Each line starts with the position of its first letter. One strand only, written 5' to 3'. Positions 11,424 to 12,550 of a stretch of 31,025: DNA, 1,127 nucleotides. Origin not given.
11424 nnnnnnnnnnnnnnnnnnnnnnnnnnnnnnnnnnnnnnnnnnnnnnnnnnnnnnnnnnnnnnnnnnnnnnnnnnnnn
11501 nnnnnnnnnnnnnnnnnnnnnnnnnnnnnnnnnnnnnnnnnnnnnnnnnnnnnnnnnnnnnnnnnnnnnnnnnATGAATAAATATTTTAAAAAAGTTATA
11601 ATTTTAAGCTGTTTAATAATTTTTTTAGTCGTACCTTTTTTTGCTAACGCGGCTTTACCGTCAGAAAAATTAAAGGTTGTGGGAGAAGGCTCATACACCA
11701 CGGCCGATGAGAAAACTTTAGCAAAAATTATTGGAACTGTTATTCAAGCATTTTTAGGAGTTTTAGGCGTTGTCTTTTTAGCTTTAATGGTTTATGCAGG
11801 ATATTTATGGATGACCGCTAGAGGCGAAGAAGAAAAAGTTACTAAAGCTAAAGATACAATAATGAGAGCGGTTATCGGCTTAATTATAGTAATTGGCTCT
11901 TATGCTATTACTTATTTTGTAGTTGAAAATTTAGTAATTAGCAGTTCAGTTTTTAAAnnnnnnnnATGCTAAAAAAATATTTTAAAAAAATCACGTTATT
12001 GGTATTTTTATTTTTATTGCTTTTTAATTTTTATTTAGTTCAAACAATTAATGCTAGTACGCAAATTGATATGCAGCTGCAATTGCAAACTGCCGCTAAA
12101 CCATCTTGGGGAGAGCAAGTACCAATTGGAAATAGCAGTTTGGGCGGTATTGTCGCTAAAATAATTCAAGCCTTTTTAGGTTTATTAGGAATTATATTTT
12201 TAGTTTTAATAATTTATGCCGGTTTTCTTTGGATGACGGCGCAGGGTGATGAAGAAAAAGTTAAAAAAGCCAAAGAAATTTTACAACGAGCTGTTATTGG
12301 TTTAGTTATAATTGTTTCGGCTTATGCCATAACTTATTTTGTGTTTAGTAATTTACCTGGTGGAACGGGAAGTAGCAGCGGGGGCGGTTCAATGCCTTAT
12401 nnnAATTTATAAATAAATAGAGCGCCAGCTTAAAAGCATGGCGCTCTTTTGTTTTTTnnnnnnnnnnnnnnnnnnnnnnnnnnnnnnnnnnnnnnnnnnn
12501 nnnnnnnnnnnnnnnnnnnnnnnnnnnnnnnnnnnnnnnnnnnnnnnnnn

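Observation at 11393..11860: Identical nucleotide tracts between neighbouring pilin paralogs suggest ongoing gene conversion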

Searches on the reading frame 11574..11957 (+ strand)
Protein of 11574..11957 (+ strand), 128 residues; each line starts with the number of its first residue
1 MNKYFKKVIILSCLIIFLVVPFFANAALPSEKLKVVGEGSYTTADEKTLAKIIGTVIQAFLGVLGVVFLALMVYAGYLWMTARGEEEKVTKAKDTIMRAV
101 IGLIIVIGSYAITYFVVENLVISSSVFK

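Call 9: search_protein_families(library=pfam, proteins=[window:11574-11957:+], max_evalue=0.01)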
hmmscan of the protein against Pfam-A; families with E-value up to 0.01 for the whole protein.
window:11574-11957:+ (128 aa): 3 families
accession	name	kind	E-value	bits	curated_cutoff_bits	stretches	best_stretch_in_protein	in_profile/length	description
PF18895.5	T4SS_pilin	-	7.7e-10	39.1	26.6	1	47-112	3-67/71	Type IV secretion system pilin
PF04956.18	TrbC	-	9.8e-05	22.9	27.9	1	14-112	18-94/98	TrbC/VIRB2 pilin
PF04290.18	DctQ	-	0.00063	20.1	28.3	1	54-121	62-127/132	Tripartite ATP-independent periplasmic transporters, DctQ component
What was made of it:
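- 11574..11960 (+): p5, pilin paralog (128 aa). PF18895 39.1 bits (call 9).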

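Call 15: find_encoding_contigs(protein=window:11574-11957:+, flank=10000, max_places=10)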
Protein window:11574-11957:+ (128 aa): no gene with exactly this product is on record in the collection.

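Call 76: predict_structure(alignment_id=A1)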
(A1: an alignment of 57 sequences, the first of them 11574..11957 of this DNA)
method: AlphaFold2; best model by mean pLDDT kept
length: 128 residues; sequences in the alignment: 57
mean_pLDDT: 81.2   pTM: 0.57
mean pLDDT of the five models: 81.2, 80.5, 79.6, 78.3, 76.7
residues with pLDDT >= 90: 52; 70-90: 43; 50-70: 32; < 50: 1
segments of 3 or more residues with pLDDT < 50: none
pLDDT, mean of each block of 10 residues (from residue 1): 72 84 63 56 66 87 93 95 95 96 95 86 64
secondary structure, 60 per line:
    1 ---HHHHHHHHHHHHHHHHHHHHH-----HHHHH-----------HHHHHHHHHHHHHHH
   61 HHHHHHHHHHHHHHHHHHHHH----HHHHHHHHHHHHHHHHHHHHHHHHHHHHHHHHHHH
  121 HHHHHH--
elements in order: H4-24 H30-34 H46-81 H86-126
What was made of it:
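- On Pfam PF18895 T4SS_pilin (VirB2-like pilins of Patescibacteria): The AF2 model of p5 has helices at 4-24, 46-81 and 86-126, with pLDDT 87-96 (10-residue block means) over the hairpin (call 76).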

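Call 78: fold_search(model_id=the predicted structure, library=pdb)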
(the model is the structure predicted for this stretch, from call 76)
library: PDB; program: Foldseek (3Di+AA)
matches with E <= 10: 240; with E <= 0.001: 0
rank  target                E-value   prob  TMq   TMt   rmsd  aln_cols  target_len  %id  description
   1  6cnn_A                6.5e-01  0.84  0.48  0.19  13.6       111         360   12  Cryo-EM structure of the human SK4/calmodulin channel complex in the Ca2+ bound state I (released 2018-05-02)
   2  2gd5_B                9.3e-01  0.84  0.51  0.43   3.9        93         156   12  Structural basis for budding by the ESCRTIII factor CHMP3 (released 2006-06-13)
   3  6ixe                  1.3e+00  0.15  0.28  0.17  20.6       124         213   13  Crystal structure of SeMet apo SH3BP5 (I41) (released 2019-03-20)
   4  6r1o                  1.5e+00  0.44  0.43  0.16   7.5       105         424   10  Crystal structure of E. coli seryl-tRNA synthetase complexed to a seryl sulfamoyl adenosine derivative (released 2020-01-22)
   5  6s1k_E                1.6e+00  0.84  0.51  0.62   2.9        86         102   14  E. coli Core Signaling Unit, carrying QQQQ receptor mutation (released 2020-01-22)
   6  3zx6_A                1.6e+00  0.60  0.49  0.23  16.1       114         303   12  Structure of Hamp(AF1503)-Tsr fusion - Hamp (A291V) mutant (released 2012-02-29)
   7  5ie9_C                1.6e+00  0.23  0.27  0.35  11.3        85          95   16  Crystal structure of the Bacillus-conserved MazG protein, a nucleotide pyrophosphohydrolase (released 2016-03-30)
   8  3tul_B                1.6e+00  0.21  0.38  0.37   8.2       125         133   14  Crystal structure of N-terminal region of Type III Secretion Major Translocator SipB (residues 82-226) (released 2012-02-15)
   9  3tul_C                1.6e+00  0.18  0.36  0.36   8.6       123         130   15  Crystal structure of N-terminal region of Type III Secretion Major Translocator SipB (residues 82-226) (released 2012-02-15)
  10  1a91_MODEL_1_A        1.7e+00  0.72  0.43  0.63   3.1        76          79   12  SUBUNIT C OF THE F1FO ATP SYNTHASE OF ESCHERICHIA COLI; NMR, 10 STRUCTURES (released 1998-07-01)
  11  9vub_C                1.7e+00  0.60  0.52  0.19  14.2       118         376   12  channel C complex with 3 (released 2026-03-11)
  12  3zg1_D                1.7e+00  0.57  0.41  0.47   9.2        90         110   12  NI-BOUND FORM OF M123A MUTANT OF CUPRIAVIDUS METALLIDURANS CH34 CNRXS (released 2013-10-23)
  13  2y3h_B                1.7e+00  0.54  0.43  0.50  10.1       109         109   12  E63Q mutant of Cupriavidus metallidurans CH34 CnrXs (released 2011-03-30)
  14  6djl_B                1.7e+00  0.13  0.29  0.18  20.2       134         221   11  Crystal structure of the Rab11 GEF SH3BP5 bound to nucleotide free Rab11A (released 2018-09-26)
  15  3q84_H                1.8e+00  0.87  0.51  0.24   2.0        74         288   11  Crystal structure of human PACSIN 1 F-BAR domain (released 2012-02-22)
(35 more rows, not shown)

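Call 79: search_solved_structures(query=A1, max_evalue=10)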
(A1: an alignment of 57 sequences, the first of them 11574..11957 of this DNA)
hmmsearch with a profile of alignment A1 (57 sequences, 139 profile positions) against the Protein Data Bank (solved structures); distinct sequences matched with E-value up to 10: 0.
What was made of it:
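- On Canonical TrbC/VirB2 pilins (PF04956; F, T and pKM101 pilins): A profile of 57 sequences found no PDB chain at E <= 10 (call 79).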

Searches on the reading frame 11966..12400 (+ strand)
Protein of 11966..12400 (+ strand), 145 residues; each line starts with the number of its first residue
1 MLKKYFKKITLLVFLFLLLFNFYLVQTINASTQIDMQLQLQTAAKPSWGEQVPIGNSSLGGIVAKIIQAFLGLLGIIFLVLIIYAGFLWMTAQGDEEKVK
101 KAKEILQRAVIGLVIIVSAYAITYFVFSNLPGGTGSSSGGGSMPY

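Call 9: search_protein_families(library=pfam, proteins=[window:11966-12400:+], max_evalue=0.01)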
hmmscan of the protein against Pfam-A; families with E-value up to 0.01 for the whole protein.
window:11966-12400:+ (145 aa): 5 families
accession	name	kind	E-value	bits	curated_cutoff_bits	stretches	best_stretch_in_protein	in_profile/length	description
PF18895.5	T4SS_pilin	-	1.3e-11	44.8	26.6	1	57-126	3-71/71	Type IV secretion system pilin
PF06664.17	WLS-like_TM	-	7.4e-05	22.6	28.3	1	3-126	108-213/247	Wntless-like, transmembrane domain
PF04290.18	DctQ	-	0.00098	19.5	28.3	1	59-129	57-125/132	Tripartite ATP-independent periplasmic transporters, DctQ component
PF02322.20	Cyt_bd_oxida_II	-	0.0051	16.6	35.6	1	59-125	145-211/302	Cytochrome bd terminal oxidase subunit II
PF07264.17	EI24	-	0.0073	16.9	32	1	10-130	23-123/199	Sulfate transporter CysZ/Etoposide-induced protein 2.4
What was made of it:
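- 11966..12403 (+): p6, pilin paralog (145 aa). PF18895 44.8 bits (call 9).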
